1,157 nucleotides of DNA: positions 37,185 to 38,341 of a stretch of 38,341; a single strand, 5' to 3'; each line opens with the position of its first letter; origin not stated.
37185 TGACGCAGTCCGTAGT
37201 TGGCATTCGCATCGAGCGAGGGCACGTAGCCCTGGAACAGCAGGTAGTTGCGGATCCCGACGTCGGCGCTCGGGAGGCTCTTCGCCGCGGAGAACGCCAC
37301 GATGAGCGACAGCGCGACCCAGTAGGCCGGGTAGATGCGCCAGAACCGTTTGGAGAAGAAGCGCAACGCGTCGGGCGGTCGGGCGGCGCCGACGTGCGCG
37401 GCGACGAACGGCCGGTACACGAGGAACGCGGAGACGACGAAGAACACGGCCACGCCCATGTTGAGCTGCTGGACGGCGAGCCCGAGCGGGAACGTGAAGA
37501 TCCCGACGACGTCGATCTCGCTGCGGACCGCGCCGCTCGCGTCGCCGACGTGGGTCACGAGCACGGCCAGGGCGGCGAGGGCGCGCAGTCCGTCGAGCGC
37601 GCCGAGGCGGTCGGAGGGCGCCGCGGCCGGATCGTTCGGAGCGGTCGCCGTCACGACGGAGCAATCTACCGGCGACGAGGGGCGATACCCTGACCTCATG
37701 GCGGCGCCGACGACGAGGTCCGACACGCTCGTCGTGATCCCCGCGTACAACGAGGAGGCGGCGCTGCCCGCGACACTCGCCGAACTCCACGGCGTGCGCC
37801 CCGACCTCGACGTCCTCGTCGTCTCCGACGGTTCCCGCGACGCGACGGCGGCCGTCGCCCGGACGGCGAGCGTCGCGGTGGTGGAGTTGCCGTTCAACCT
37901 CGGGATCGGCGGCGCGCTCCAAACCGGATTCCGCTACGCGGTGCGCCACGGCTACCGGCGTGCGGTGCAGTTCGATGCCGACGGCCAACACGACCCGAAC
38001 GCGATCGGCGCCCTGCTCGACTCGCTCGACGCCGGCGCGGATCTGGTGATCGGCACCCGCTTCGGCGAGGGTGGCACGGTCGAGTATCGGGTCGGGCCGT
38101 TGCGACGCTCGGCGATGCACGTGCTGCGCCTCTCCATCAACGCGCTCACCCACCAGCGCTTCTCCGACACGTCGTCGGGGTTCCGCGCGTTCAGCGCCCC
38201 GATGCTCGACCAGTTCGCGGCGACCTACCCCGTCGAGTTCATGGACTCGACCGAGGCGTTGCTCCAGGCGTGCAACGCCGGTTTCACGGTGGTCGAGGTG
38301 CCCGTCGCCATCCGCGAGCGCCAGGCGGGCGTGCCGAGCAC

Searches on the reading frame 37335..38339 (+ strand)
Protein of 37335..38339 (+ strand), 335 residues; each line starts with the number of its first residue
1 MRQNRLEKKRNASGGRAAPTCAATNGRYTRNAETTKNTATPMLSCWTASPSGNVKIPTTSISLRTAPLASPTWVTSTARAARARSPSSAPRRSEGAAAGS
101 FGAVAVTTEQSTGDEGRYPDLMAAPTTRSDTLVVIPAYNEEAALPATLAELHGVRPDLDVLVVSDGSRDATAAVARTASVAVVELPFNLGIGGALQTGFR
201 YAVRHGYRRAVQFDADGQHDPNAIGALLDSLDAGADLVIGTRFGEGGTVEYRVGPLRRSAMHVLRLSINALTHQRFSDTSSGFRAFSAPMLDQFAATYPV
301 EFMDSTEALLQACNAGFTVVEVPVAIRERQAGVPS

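Call 15: search_protein_families(library=pfam, proteins=[window:37335-38339:+], max_evalue=0.05)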
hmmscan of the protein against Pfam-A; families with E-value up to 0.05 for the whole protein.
window:37335-38339:+ (335 aa): 2 families
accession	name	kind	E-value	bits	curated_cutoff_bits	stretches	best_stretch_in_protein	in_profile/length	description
PF00535.33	Glycos_transf_2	-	4.7e-23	82.4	23.3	1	133-289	2-162/168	Glycosyl transferase family 2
PF13641.12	Glyco_tranf_2_3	-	4.6e-06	27.3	27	1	131-241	3-122/230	Glycosyltransferase like family 2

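Call 69: search_protein_families(library=ncbifam, proteins=[window:37335-38339:+], max_evalue=0.001)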
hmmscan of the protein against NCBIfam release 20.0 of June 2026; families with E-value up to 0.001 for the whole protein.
window:37335-38339:+ (335 aa): 13 families
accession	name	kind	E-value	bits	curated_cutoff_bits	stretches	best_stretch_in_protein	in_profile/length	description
NF058614.1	PPMAGASynPpgS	equivalog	1.1e-31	110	370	1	130-326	1-196/226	polyprenyl-phospho-N-acetylgalactosaminyl synthase PpgS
NF041391.1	DPhHxTase_Halo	equivalog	7.5e-18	64.3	375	1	137-330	3-187/213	dolichyl-phosphate hexose transferase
TIGR04182.1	glyco_TIGR04182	equivalog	9.5e-16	58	325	1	132-332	3-196/293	S-layer glycoprotein N-glycosyltransferase AglJ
NF041865.1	EpsU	equivalog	1.3e-09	37.6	700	1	123-238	35-154/394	exopolysaccharide biosynthesis GT2 family glycosyltransferase EpsU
TIGR04283.1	glyco_like_mftF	equivalog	3.5e-09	36.6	182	1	133-186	3-57/221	TIGR04283 family arsenosugar biosynthesis glycosyltransferase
NF007986.1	PRK10714.1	equivalog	5.5e-09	35.5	529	1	132-295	9-173/316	undecaprenyl-phosphate 4-deoxy-4-formamido-L-arabinose transferase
NF047588.1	GlcsyltransPgfSStrep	equivalog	9.2e-08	31.7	500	1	133-295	5-168/308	glycosyltransferase PgfS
TIGR03937.1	PgaC_IcaA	equivalog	1.4e-07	30.8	422.3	1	132-234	48-153/407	poly-beta-1,6-N-acetyl-D-glucosamine synthase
TIGR03965.1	mycofact_glyco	equivalog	8e-06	25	280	1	123-202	69-153/467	mycofactocin biosynthesis glycosyltransferase MftF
NF041875.1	EPS_EpsD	equivalog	4.7e-05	23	370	1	133-179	3-52/325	exopolysaccharide biosynthesis glycosyltransferase EpsD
TIGR03469.1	HpnB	hypoth_equivalog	9.6e-05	21.6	379.25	1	124-227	39-156/386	hopene-associated glycosyltransferase HpnB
NF010496.0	PRK13915.1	equivalog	0.0003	20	262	1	120-184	23-90/307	glucosyl-3-phosphoglycerate synthase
TIGR01556.1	rhamnosyltran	subfamily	0.00034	19.9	200.55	1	160-243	24-112/281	rhamnosyltransferase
